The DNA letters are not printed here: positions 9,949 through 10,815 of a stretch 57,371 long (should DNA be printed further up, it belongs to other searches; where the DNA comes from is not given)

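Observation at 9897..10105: Candidate invertible terminator switch (cwpV/fim-like) between a consensus promoter and a tightly packed minus-strand operon (eight genes plus a leader ORF), adjacent to a 188-aa tyrosine recombinase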

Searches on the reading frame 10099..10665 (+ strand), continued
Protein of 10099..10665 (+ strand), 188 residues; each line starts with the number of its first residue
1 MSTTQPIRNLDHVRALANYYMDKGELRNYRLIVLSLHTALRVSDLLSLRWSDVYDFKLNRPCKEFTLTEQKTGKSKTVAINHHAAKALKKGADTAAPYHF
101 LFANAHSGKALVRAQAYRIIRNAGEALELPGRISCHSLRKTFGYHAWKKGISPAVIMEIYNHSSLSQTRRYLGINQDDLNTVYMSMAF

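Call 47: search_solved_structures(query=window:10099-10665:+, max_evalue=0.00001, show_alignments=1)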
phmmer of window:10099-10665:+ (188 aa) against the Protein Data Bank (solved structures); distinct sequences matched with E-value up to 0.00001: 1.
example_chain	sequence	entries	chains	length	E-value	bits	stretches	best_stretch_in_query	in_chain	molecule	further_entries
4a8e_A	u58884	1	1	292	1.3e-08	38.3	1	24-178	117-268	PROBABLE TYROSINE RECOMBINASE XERC-LIKE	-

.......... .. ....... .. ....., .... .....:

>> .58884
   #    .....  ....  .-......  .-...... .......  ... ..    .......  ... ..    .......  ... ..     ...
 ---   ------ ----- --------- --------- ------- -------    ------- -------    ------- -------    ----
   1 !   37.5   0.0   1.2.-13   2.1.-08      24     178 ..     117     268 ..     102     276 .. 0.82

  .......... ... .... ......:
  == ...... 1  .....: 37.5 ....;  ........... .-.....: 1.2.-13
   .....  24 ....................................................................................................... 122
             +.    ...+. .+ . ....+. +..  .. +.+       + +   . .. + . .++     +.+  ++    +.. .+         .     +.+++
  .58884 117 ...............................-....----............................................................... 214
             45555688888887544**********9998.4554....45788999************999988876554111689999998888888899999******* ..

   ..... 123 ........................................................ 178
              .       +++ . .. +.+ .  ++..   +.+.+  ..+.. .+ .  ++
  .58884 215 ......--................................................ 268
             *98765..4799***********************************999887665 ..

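Call 52: find_encoding_contigs(protein=P0009, flank=3000, max_places=6)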
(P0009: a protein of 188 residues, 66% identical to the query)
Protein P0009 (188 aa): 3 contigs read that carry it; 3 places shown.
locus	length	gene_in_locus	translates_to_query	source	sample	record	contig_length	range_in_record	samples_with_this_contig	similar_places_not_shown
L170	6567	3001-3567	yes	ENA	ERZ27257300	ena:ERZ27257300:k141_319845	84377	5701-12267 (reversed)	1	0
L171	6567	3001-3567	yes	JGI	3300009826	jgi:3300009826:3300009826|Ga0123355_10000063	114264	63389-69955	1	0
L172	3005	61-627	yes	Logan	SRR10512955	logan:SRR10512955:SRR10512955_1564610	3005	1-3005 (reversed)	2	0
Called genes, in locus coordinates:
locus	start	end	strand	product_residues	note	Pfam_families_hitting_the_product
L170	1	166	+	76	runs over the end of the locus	PF10047:DUF2281 (weak)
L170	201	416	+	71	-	PF12668:DUF3791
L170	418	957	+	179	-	PF13151:DUF3990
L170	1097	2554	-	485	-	PF07833:Cu_amine_oxidN1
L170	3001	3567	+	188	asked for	PF00589:Phage_integrase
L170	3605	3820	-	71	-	-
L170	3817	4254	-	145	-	PF01850:PIN (weak)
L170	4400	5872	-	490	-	-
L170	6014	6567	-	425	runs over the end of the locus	PF25919:BSH_CusB (faint), PF25990:Beta-barrel_YknX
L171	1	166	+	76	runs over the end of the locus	PF10047:DUF2281 (weak)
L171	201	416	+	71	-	PF12668:DUF3791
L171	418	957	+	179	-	PF13151:DUF3990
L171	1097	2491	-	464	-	PF07833:Cu_amine_oxidN1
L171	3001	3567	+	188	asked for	PF00589:Phage_integrase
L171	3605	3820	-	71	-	-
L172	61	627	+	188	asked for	PF00589:Phage_integrase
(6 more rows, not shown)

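Call 53: find_encoding_contigs(protein=P0010, flank=3000, max_places=6)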
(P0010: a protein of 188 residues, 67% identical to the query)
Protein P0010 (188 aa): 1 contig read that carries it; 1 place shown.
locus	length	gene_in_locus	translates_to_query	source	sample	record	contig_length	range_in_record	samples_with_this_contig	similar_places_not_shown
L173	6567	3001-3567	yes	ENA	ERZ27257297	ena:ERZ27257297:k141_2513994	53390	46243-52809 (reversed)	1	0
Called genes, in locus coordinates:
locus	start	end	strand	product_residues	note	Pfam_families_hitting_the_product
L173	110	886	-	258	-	PF07833:Cu_amine_oxidN1 (weak)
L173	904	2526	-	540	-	PF07833:Cu_amine_oxidN1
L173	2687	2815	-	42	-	-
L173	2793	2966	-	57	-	-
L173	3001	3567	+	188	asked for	PF00589:Phage_integrase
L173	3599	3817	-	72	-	-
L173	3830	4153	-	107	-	PF05016:ParE_toxin (weak)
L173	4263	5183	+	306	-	PF00528:BPD_transp_1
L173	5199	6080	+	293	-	PF00528:BPD_transp_1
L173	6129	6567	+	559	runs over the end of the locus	PF01547:SBP_bac_1 (faint)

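Call 54: find_encoding_contigs(protein=P0014, flank=3000, max_places=6)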
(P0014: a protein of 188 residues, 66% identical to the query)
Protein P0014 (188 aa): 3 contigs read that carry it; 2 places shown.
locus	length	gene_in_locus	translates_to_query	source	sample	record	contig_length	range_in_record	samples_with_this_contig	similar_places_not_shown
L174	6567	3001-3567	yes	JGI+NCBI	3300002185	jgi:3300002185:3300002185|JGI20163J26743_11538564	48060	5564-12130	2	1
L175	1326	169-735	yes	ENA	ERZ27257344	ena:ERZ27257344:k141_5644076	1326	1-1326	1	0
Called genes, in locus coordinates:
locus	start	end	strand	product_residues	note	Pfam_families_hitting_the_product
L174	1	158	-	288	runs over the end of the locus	PF00528:BPD_transp_1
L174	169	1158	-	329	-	PF00528:BPD_transp_1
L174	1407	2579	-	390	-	PF08239:SH3_3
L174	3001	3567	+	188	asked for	PF00589:Phage_integrase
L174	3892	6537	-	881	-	PF00133:tRNA-synt_1, PF09334:tRNA-synt_1g, PF13603:tRNA-synt_1_2, PF09334:tRNA-synt_1g (weak), PF08264:Anticodon_1, PF10458:Val_tRNA-synt_C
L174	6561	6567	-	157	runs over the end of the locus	PF13527:Acetyltransf_9, PF00583:Acetyltransf_1, PF13673:Acetyltransf_10 (weak), PF13508:Acetyltransf_7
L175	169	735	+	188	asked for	PF00589:Phage_integrase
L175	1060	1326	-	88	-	?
